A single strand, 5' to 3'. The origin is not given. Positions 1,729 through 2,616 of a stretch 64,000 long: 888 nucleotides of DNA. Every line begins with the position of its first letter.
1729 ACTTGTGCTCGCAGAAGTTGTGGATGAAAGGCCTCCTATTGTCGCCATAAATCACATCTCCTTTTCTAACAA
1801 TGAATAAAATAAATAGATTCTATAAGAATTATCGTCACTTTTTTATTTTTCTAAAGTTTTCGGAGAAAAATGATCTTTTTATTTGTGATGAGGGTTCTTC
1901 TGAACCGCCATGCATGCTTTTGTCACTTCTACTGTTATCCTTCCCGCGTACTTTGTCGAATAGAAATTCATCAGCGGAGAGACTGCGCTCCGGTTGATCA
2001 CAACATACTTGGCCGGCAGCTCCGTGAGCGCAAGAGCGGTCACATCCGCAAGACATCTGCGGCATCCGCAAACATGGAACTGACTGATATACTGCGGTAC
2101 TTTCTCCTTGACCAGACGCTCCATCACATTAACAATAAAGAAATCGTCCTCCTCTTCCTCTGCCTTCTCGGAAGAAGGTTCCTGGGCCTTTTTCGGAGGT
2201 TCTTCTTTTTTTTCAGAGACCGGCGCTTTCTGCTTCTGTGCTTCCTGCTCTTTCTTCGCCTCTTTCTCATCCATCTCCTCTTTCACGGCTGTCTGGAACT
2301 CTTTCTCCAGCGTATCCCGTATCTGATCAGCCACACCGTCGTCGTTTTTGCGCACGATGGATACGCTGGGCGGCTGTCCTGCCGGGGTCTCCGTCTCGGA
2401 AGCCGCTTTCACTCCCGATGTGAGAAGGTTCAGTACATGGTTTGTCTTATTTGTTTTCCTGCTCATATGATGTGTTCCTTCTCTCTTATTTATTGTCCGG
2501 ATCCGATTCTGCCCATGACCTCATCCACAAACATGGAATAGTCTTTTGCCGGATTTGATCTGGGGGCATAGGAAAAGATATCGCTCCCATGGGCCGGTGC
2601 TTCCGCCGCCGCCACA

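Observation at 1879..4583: Candidate cyclic-dinucleotide-responsive module at the tail of the flagellar operon: degenerate EAL-HDOD, orphan ParA and a ComFB-like protein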

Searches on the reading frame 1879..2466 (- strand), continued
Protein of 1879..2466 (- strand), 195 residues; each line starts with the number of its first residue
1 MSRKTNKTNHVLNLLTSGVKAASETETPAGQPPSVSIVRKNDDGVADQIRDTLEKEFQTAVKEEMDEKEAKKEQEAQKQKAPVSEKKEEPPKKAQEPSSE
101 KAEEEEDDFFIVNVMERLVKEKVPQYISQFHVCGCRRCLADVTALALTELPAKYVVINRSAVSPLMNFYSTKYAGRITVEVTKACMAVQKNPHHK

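Call 33: search_solved_structures(query=A1, max_evalue=1, show_alignments=4)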
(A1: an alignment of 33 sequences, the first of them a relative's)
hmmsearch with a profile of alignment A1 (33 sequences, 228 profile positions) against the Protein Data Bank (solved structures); distinct sequences matched with E-value up to 1: 2.
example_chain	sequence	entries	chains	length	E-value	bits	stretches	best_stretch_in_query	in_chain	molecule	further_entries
4wai_A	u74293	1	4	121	7.4e-08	35.9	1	136-183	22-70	ComF operon protein 2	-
8hja_A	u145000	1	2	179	0.0096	19.2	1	136-182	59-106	c-di-GMP receptor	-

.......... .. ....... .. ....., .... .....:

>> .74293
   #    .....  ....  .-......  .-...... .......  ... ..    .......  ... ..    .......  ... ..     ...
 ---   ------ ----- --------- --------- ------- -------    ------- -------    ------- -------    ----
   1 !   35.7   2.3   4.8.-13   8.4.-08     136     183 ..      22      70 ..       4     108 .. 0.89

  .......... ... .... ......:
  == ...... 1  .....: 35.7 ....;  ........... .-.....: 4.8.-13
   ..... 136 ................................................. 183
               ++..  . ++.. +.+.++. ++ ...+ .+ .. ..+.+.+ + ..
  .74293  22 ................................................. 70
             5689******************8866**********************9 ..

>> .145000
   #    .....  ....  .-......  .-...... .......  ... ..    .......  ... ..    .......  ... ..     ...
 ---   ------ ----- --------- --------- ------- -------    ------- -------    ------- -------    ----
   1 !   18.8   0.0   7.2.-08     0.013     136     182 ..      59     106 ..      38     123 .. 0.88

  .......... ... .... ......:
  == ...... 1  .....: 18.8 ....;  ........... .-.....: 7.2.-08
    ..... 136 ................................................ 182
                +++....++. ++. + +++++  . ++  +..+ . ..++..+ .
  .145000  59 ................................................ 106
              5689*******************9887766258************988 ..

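Call 34: find_encoding_contigs(protein=P0106, flank=8000, max_places=1)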
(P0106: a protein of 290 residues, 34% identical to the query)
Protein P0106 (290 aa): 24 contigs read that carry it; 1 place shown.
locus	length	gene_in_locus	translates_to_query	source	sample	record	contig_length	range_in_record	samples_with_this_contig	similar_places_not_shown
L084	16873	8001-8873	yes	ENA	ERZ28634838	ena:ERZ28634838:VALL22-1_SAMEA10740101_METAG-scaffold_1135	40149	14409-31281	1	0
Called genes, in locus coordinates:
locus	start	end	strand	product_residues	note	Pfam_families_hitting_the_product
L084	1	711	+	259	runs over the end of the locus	PF04542:Sigma70_r2, PF04539:Sigma70_r3, PF04545:Sigma70_r4, PF08281:Sigma70_r4_2 (weak)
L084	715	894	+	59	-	-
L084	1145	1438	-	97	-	-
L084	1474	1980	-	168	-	-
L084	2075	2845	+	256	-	PF22692:LlgE_F_G_D1, PF06429:Flg_bbr_C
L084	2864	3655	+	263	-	PF22692:LlgE_F_G_D1 (faint), PF06429:Flg_bbr_C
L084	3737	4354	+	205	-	PF04509:CheC (weak), PF13690:CheX (weak), PF04509:CheC (weak)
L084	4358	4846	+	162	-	PF03975:CheD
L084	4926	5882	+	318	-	PF01584:CheW, PF00072:Response_reg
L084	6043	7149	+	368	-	PF19085:Choline_bind_2 (faint)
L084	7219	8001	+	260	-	PF00142:Fer4_NifH (weak), PF01656:CbiA, PF02374:ArsA_ATPase, PF06564:CBP_BcsQ, PF09140:MipZ (weak), PF10609:ParA (weak), PF13614:AAA_31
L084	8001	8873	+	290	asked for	PF10719:ComFB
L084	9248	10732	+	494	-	PF00171:Aldedh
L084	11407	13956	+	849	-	PF02465:FliD_N (weak), PF07195:FliD_C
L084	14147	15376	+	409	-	PF00375:SDF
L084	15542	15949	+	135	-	PF02561:FliS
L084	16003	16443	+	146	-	-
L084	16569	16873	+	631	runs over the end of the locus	PF14907:NTP_transf_5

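Call 35: find_encoding_contigs(protein=P0065, flank=8000, max_places=1)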
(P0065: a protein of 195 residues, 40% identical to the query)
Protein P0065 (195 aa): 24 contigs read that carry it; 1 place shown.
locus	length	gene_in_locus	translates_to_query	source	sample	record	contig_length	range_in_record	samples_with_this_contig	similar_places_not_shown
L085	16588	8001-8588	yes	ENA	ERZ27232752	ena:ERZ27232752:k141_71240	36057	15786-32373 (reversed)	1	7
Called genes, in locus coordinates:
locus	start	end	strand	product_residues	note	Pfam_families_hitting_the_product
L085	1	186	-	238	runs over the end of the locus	PF14058:PcfK (weak)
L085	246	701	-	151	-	-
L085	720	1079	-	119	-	-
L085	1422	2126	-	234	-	PF00072:Response_reg, PF00486:Trans_reg_C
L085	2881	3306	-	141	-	-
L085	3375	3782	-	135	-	PF01814:Hemerythrin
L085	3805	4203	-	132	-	-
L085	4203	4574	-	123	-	PF02561:FliS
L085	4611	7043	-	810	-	PF02465:FliD_N, PF07195:FliD_C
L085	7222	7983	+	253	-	PF00142:Fer4_NifH (weak), PF01656:CbiA, PF02374:ArsA_ATPase (faint), PF06564:CBP_BcsQ (weak), PF09140:MipZ, PF10609:ParA (weak), PF13614:AAA_31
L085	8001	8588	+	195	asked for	PF10719:ComFB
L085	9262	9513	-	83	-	-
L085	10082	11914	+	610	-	PF06100:MCRA, PF13450:NAD_binding_8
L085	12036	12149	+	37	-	-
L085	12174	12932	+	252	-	PF00561:Abhydrolase_1, PF12146:Hydrolase_4, PF12697:Abhydrolase_6 (weak)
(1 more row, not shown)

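Call 36: find_encoding_contigs(protein=P0085, flank=8000, max_places=1)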
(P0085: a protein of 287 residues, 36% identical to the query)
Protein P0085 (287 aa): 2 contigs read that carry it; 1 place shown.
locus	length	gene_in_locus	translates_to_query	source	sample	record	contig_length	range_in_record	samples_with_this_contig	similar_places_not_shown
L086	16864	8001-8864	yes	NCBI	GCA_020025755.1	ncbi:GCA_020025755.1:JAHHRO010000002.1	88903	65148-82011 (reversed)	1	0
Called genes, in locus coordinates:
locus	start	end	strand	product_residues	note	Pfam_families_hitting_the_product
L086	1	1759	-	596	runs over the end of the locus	PF12729:4HB_MCP_1 (weak), PF00672:HAMP (weak), PF00015:MCPsignal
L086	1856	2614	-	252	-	PF00005:ABC_tran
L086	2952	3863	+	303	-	PF13529:Peptidase_C39_2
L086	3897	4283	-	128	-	-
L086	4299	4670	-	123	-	PF02561:FliS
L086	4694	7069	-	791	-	PF02465:FliD_N, PF07195:FliD_C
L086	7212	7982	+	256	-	PF00142:Fer4_NifH (weak), PF01656:CbiA, PF02374:ArsA_ATPase (weak), PF06564:CBP_BcsQ, PF09140:MipZ, PF10609:ParA, PF13614:AAA_31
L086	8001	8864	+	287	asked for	PF10719:ComFB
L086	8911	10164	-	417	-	PF00563:EAL, PF08668:HDOD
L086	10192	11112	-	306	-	PF01584:CheW, PF00072:Response_reg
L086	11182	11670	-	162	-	PF03975:CheD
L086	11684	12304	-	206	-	PF04509:CheC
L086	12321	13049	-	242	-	PF22692:LlgE_F_G_D1 (weak), PF06429:Flg_bbr_C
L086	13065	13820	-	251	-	PF00460:Flg_bb_rod (weak), PF22692:LlgE_F_G_D1, PF06429:Flg_bbr_C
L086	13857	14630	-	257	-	PF04542:Sigma70_r2, PF04539:Sigma70_r3, PF08281:Sigma70_r4_2 (weak), PF04545:Sigma70_r4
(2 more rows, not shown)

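Call 37: find_encoding_contigs(protein=P0102, flank=8000, max_places=1)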
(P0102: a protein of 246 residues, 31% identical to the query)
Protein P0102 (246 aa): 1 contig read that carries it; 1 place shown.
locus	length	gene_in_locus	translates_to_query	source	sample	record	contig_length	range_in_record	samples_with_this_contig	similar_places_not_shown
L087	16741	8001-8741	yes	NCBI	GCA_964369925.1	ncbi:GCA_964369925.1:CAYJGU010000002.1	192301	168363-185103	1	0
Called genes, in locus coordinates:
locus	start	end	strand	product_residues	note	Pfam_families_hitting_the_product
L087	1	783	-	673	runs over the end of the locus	PF11104:PilM_2, PF06723:MreB_Mbl, PF14450:FtsA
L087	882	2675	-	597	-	PF02203:TarH (weak), PF12729:4HB_MCP_1 (weak), PF00672:HAMP (faint), PF18947:HAMP_2 (faint), PF00015:MCPsignal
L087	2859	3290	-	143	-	PF00005:ABC_tran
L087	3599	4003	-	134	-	-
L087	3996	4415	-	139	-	PF02561:FliS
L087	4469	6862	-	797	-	PF02465:FliD_N, PF07195:FliD_C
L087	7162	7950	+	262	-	PF00142:Fer4_NifH (faint), PF01656:CbiA, PF02374:ArsA_ATPase, PF06564:CBP_BcsQ, PF09140:MipZ, PF10609:ParA, PF13614:AAA_31, PF03029:ATP_bind_1 (faint)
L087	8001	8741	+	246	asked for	PF10719:ComFB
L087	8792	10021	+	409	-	PF00990:GGDEF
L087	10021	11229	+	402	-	PF00990:GGDEF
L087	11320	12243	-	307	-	PF25025:EF-Ts_N (weak), PF00889:EF_TS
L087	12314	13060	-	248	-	PF00318:Ribosomal_S2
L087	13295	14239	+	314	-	-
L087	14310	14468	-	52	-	PF00301:Rubredoxin, PF21349:RUBY_RBDX (faint)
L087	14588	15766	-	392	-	PF00486:Trans_reg_C, PF03704:BTAD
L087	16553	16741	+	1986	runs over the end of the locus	-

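Call 47: search_protein_families(library=pfam, proteins=[L084:6043-7149:+, L081:13539-13949:+, L087:8792-10021:+, L087:10021-11229:+, L056:10869-12095:-], max_evalue=0.01)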
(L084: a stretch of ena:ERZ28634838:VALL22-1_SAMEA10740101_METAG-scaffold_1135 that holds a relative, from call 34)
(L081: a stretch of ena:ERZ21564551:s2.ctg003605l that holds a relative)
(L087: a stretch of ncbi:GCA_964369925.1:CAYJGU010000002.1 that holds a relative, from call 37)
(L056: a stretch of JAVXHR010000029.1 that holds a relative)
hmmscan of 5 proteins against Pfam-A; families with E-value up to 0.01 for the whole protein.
L084:6043-7149:+ (368 aa): 2 families
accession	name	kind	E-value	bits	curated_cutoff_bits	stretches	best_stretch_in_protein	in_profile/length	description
PF19085.6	Choline_bind_2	-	0.00041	20.9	27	1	76-116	3-36/38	Choline-binding repeat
PF19127.6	Choline_bind_3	-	0.0006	20.2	27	1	80-121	4-45/47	Choline-binding repeat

L081:13539-13949:+ (136 aa): 0 families

L087:8792-10021:+ (409 aa): 1 family
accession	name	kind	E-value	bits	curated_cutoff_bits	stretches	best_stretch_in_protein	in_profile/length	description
PF00990.26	GGDEF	-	2.1e-30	106.1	23.8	1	253-399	3-156/161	Diguanylate cyclase, GGDEF domain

L087:10021-11229:+ (402 aa): 2 families
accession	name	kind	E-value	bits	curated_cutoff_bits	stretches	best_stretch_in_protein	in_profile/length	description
PF00990.26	GGDEF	-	8.6e-27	94.3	23.8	1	249-398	1-158/161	Diguanylate cyclase, GGDEF domain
PF22335.1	Cas10-Cmr2_palm2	-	0.00062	20.3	27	1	322-392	56-120/133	Cas10/Cmr2, second palm domain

L056:10869-12095:- (408 aa): 2 families
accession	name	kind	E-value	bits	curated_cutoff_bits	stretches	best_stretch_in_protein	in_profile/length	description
PF00563.25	EAL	-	4.7e-13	49.5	31.3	1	78-191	111-236/236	EAL domain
PF08668.18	HDOD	-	3.5e-07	30.4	22.9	1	205-322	7-126/196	HDOD domain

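Call 50: predict_structure(alignment_id=A1)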
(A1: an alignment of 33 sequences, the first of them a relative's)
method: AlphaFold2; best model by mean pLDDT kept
length: 195 residues; sequences in the alignment: 33
mean_pLDDT: 73.7   pTM: 0.45
mean pLDDT of the five models: 73.7, 73.7, 73.6, 73.0, 72.2
residues with pLDDT >= 90: 79; 70-90: 36; 50-70: 32; < 50: 48
segments of 3 or more residues with pLDDT < 50: 18-41, 80-89, 91-102
pLDDT, mean of each block of 10 residues (from residue 1): 56 54 36 44 68 82 76 61 42 44 65 96 97 96 97 93 92 97 97 86
secondary structure, 60 per line:
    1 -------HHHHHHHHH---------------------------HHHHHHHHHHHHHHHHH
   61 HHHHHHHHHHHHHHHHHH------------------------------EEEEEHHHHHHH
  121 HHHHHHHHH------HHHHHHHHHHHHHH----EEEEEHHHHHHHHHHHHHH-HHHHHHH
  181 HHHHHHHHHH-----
elements in order: H8-16 H44-78 E109-113 H114-129 H136-149 E154-158 H159-172 H174-190

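Call 52: fold_search(model_id=the predicted structure, library=pdb)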
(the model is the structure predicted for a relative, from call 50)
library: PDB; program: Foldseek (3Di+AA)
matches with E <= 10: 94; with E <= 0.001: 3
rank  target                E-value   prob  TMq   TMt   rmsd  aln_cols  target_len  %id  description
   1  4wai_A                1.0e-04  1.00  0.37  0.72   2.3        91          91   23  Structural characterization of the late competence protein ComFB from Bacillus subtilis. (released 2014-12-10)
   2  4wai_D                1.1e-04  1.00  0.37  0.77   2.2        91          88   23  Structural characterization of the late competence protein ComFB from Bacillus subtilis. (released 2014-12-10)
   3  4wai_B                1.7e-04  1.00  0.38  0.77   2.7        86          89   24  Structural characterization of the late competence protein ComFB from Bacillus subtilis. (released 2014-12-10)
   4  8hja_B                1.4e-03  1.00  0.35  0.54   3.5        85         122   22  The crystal structure of syn_CdgR-(c-di-GMP) from Synechocystis sp. PCC 6803 (released 2023-03-29)
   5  8hja_A                1.8e-03  1.00  0.36  0.45   3.2        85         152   22  The crystal structure of syn_CdgR-(c-di-GMP) from Synechocystis sp. PCC 6803 (released 2023-03-29)
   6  5uo8_A                2.9e+00  0.07  0.15  0.08  10.0        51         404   16  Structure of human endothelial nitric oxide synthase heme domain in complex with 3-[(2-aminoquinolin-7-yl)methoxy]-5-( (released 2017-05-03)
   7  3ksw                  3.8e+00  0.02  0.13  0.07  15.7       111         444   15  Crystal structure of sterol 14alpha-demethylase (CYP51) from Trypanosoma cruzi in complex with an inhibitor VNF ((4-(4-c (released 2009-12-01)
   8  7ts2_A                4.1e+00  0.06  0.14  0.07   4.5        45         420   24  Structure of human neuronal nitric oxide synthase R354A/G357D mutant heme domain in complex with 6-(3-(3,3-difluoroaze (released 2022-07-13)
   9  5j0n_G                4.6e+00  0.02  0.14  0.09  15.5       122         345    9  Lambda excision HJ intermediate (released 2017-02-08)
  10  4d3e_MODEL_1_D        4.6e+00  0.02  0.11  0.10  12.8        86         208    8  Tetramer of IpaD, modified from 2J0O, fitted into negative stain electron microscopy reconstruction of the wil (released 2014-12-10)
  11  9myv_A                4.9e+00  0.06  0.14  0.08   3.9        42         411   24  Structure of human neuronal nitric oxide synthase R354A/G357D mutant heme domain bound with 2-(2-amino-6-fluoro-4-meth (released 2025-12-03)
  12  7ts2_C                4.9e+00  0.06  0.14  0.08   3.9        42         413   24  Structure of human neuronal nitric oxide synthase R354A/G357D mutant heme domain in complex with 6-(3-(3,3-difluoroaze (released 2022-07-13)
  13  6kjg_C                4.9e+00  0.03  0.15  0.09   8.9        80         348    5  Crystal structure of PsoF (released 2019-09-18)
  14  8jzt_B                4.9e+00  0.02  0.11  0.13  10.1        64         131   20  The sigF and anti-sigma factor complex (released 2024-10-16)
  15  7qsm_W                5.3e+00  0.08  0.21  0.31   7.4        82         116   16  Bovine complex I in lipid nanodisc, Deactive-ligand (composite) (released 2022-05-25)
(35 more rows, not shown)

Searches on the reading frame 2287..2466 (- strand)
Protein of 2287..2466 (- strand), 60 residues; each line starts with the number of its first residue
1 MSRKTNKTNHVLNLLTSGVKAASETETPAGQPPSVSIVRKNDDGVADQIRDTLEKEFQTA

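Call 88: search_protein_representatives(protein=window:2287-2466:-)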
Query: 60 residues. Proteins with E-value up to 0.001 (for the whole library): 8; up to 1e-10: 1; up to 1e-30: 0. The best 8 are listed.
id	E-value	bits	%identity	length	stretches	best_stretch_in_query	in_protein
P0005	1.6e-15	71.9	68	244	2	21-59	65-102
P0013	9.5e-08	47.7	46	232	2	1-50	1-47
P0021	1.3e-07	47.3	59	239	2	1-26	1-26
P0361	7.4e-06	41.8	38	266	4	11-48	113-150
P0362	1.2e-04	38.1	36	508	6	25-53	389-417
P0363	2.3e-04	37.2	47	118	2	26-57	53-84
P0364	2.9e-04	36.9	48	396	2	1-43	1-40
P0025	2.9e-04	36.9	53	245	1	1-58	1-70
